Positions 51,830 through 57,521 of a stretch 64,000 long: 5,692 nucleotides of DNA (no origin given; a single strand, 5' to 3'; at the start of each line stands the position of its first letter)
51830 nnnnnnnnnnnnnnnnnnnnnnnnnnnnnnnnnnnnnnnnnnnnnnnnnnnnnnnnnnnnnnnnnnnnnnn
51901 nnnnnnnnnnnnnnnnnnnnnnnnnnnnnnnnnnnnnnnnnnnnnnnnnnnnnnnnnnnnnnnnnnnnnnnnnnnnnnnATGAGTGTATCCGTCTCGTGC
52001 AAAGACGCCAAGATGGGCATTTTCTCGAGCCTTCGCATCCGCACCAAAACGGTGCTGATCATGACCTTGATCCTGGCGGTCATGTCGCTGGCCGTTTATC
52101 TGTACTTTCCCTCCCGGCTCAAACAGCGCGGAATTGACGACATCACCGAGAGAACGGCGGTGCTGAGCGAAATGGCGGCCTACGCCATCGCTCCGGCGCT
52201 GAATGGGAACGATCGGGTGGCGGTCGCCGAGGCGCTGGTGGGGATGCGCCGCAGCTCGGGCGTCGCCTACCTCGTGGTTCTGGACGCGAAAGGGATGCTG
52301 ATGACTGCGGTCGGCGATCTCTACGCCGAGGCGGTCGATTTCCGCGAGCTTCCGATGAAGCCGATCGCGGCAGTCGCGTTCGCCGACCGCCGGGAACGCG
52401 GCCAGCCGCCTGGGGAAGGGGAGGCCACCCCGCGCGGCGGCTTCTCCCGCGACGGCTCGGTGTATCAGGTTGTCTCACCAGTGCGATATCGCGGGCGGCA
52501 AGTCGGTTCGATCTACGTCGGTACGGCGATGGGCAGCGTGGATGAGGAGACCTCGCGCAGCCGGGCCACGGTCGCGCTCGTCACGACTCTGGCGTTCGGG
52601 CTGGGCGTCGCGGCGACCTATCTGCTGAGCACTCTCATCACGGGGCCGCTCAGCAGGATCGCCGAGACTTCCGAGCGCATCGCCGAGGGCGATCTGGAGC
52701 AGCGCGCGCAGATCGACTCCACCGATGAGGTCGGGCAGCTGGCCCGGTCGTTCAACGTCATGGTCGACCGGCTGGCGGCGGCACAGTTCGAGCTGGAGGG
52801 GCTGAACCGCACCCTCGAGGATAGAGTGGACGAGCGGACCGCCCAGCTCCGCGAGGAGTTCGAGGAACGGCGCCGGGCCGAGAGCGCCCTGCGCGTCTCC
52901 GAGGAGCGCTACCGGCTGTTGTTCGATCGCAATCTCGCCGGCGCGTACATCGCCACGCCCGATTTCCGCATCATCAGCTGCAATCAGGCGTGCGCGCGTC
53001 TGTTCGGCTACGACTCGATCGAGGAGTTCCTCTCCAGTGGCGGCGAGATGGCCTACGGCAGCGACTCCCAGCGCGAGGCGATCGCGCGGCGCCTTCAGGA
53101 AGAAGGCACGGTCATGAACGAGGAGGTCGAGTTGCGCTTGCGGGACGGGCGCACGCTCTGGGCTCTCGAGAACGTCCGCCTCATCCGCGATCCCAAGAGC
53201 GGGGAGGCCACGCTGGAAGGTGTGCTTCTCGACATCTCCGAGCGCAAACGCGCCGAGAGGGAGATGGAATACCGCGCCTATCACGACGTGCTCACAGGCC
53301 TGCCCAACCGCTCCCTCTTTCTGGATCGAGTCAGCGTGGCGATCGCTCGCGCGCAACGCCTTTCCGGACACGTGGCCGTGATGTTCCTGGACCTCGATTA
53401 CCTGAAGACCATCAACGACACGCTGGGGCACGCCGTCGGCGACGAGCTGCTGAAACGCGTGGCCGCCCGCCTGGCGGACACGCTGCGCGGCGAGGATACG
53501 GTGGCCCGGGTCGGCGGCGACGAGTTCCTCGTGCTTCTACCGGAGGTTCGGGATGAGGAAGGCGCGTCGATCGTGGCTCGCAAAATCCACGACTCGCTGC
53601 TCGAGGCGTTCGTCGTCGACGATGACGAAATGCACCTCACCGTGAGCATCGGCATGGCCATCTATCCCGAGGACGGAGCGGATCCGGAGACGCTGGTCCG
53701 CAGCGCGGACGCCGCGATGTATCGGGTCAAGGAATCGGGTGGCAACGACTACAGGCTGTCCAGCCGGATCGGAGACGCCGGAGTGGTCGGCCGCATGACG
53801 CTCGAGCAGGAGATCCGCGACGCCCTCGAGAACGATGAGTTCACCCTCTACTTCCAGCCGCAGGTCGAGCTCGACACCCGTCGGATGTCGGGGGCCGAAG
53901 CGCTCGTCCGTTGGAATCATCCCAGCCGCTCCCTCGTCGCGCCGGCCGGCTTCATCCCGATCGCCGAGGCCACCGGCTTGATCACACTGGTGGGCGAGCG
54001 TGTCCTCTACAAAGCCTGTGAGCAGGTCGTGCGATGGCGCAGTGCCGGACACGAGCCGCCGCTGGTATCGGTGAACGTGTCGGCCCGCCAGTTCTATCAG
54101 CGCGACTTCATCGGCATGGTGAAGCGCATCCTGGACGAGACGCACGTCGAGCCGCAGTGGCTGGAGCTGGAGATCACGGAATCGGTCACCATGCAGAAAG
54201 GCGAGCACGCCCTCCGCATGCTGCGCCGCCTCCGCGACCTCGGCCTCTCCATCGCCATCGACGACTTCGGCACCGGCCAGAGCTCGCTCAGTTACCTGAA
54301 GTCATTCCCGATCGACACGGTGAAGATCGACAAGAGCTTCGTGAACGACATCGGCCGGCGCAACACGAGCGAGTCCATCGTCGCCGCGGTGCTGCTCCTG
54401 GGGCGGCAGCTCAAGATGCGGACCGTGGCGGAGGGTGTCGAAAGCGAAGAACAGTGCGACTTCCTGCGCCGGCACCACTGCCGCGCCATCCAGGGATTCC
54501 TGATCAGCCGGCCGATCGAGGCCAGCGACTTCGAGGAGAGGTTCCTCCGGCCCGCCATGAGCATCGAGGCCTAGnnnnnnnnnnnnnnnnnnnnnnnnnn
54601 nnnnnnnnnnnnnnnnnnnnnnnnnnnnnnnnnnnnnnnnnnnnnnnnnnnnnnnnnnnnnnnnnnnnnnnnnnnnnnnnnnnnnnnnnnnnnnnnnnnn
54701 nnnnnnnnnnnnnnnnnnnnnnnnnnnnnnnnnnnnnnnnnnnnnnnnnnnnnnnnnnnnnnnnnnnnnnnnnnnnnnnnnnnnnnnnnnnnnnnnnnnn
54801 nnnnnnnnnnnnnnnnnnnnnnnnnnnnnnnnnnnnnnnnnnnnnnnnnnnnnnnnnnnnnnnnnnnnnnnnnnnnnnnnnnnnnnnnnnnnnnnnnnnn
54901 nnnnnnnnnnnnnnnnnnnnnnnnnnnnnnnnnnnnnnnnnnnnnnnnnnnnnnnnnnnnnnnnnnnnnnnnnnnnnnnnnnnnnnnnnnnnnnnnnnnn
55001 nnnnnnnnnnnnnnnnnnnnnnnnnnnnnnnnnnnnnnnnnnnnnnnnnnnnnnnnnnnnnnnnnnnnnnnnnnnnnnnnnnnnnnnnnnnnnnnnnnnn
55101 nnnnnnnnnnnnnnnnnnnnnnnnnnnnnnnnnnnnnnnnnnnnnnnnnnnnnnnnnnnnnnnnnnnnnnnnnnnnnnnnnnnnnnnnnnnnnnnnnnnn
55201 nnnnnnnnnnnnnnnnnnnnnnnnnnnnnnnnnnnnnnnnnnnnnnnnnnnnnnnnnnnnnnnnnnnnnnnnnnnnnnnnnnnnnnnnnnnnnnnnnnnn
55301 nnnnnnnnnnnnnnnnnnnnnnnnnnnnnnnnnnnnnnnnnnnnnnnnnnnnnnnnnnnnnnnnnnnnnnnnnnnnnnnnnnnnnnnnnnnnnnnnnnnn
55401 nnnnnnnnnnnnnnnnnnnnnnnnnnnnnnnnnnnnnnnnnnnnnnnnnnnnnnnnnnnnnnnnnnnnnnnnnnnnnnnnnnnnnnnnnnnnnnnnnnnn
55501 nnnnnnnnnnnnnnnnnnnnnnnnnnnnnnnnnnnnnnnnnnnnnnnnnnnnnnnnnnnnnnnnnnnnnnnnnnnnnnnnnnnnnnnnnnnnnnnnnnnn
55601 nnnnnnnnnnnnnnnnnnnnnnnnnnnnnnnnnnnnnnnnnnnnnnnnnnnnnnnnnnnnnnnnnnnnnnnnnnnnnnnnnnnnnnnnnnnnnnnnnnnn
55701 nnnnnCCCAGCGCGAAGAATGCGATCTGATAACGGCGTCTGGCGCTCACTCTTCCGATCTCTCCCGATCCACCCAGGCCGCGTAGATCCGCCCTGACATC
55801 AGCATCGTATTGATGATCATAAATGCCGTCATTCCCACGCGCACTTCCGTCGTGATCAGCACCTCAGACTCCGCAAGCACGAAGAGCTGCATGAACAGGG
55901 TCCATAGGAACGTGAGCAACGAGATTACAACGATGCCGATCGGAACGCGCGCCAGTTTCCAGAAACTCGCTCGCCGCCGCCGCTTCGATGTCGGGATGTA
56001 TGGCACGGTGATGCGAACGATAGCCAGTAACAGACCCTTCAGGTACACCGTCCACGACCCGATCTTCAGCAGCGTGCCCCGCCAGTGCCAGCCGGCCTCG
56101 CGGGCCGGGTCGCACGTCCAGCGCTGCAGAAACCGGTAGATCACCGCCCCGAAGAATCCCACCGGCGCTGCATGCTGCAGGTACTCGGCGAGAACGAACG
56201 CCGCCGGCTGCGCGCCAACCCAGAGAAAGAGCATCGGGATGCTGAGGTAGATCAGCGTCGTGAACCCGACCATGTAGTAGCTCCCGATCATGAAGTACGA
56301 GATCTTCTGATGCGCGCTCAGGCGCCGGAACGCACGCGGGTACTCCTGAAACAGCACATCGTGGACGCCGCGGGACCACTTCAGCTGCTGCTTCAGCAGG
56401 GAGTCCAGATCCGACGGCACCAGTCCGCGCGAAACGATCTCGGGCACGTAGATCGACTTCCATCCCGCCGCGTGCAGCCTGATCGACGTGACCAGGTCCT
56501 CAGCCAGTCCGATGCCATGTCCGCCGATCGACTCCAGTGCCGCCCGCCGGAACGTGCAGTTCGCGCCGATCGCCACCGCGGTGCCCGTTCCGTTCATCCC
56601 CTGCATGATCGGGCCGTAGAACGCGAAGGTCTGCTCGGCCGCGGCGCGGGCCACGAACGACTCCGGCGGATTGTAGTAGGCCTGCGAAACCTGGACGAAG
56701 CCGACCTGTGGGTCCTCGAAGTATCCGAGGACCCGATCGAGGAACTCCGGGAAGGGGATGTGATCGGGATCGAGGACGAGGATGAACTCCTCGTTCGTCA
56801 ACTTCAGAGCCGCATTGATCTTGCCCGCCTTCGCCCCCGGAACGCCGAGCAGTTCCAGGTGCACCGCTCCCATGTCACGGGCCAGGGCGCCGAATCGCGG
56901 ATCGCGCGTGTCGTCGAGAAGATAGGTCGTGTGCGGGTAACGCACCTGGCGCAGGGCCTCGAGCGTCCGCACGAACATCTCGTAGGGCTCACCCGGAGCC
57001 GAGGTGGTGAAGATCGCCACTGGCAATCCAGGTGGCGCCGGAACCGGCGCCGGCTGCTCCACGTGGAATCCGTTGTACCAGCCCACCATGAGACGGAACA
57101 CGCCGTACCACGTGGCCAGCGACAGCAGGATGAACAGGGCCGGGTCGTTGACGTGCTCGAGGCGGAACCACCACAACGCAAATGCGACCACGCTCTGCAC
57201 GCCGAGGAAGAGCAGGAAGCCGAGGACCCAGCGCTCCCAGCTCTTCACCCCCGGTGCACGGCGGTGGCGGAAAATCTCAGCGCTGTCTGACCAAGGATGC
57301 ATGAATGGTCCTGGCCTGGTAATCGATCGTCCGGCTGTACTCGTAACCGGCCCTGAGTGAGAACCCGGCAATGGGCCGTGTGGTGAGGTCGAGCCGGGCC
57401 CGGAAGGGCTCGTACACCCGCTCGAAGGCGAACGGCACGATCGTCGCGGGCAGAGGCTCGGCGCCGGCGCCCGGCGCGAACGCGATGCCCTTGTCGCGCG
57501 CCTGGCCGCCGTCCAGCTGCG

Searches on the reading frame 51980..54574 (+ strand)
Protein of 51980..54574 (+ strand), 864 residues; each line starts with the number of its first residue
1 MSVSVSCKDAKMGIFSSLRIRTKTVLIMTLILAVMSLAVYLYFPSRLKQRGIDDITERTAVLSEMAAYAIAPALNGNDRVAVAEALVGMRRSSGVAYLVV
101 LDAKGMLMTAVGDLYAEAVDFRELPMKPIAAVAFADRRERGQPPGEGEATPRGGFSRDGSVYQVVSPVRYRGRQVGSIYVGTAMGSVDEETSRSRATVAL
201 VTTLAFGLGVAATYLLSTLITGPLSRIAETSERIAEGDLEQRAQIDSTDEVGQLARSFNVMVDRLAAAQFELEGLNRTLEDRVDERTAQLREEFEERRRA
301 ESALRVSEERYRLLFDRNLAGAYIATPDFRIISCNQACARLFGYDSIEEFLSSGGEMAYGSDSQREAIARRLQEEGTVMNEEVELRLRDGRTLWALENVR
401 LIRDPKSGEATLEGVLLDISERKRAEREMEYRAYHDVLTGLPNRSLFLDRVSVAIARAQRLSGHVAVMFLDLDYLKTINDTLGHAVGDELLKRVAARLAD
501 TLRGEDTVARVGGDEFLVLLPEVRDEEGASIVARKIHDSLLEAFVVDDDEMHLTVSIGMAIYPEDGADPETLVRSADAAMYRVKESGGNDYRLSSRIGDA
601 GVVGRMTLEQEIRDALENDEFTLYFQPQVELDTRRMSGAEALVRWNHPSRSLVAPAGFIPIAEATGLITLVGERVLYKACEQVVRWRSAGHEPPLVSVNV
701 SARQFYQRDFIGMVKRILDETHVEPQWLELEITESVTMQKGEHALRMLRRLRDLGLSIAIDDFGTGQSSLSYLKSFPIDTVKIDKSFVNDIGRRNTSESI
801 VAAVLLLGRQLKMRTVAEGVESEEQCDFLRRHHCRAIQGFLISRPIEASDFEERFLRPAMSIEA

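Call 9: search_protein_families(library=pfam, proteins=[window:51980-54574:+], max_evalue=0.001)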
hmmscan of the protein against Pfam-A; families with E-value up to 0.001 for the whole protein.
window:51980-54574:+ (864 aa): 8 families
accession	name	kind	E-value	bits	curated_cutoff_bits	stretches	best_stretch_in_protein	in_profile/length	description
PF00563.25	EAL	-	1.2e-73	247.8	31.3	1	610-845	2-236/236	EAL domain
PF00990.26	GGDEF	-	1.8e-49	168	23.8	1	433-589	1-160/161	Diguanylate cyclase, GGDEF domain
PF00672.30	HAMP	-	6.3e-17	62.1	25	1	216-266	2-52/53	HAMP domain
PF13426.13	PAS_9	-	1.1e-07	32.5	27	1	324-421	6-103/103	PAS domain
PF00989.32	PAS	-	7.7e-06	26.3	22.6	1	310-407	2-101/113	PAS fold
PF13188.13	PAS_8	-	9.8e-06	25.7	21.8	1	309-351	1-43/65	PAS domain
PF08447.18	PAS_3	-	4e-05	24.2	25.6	1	331-415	1-88/89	PAS fold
PF08448.16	PAS_4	-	0.00052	20.7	23.1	0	321-424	7-110/110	PAS fold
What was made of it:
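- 50068..58776 (.): Five-gene block lying between the cyclase and the operon. It is not part of the conserved module. Genes: CarboxypepD_reg-repeat protein (-), HAMP-PAS-GGDEF-EAL (+), 467-aa protein with no Pfam hit (-), GT2 cellulose-synthase-like glycosyltransferase (-), TPR protein (-). Pfam (call 9).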

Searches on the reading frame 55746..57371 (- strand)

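Call 9: search_protein_families(library=pfam, proteins=[window:55746-57371:-], max_evalue=0.001)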
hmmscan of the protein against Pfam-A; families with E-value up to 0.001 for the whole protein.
window:55746-57371:- (541 aa): 5 families
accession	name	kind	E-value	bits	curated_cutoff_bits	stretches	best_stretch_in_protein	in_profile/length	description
PF13632.12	Glyco_trans_2_3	-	1.6e-20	74.2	27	1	196-392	1-196/198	Glycosyl transferase family group 2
PF13641.12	Glyco_tranf_2_3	-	2.1e-19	70.9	27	1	162-335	50-230/230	Glycosyltransferase like family 2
PF03552.20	Cellulose_synt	-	3.4e-15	56.1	24.7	1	289-386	422-525/722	Cellulose synthase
PF13506.12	Glyco_transf_21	-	3.5e-15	56.3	21.7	1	180-334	17-174/174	Glycosyl transferase family 21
PF00535.33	Glycos_transf_2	-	8.6e-11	42.5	23.3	1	133-282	13-167/168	Glycosyl transferase family 2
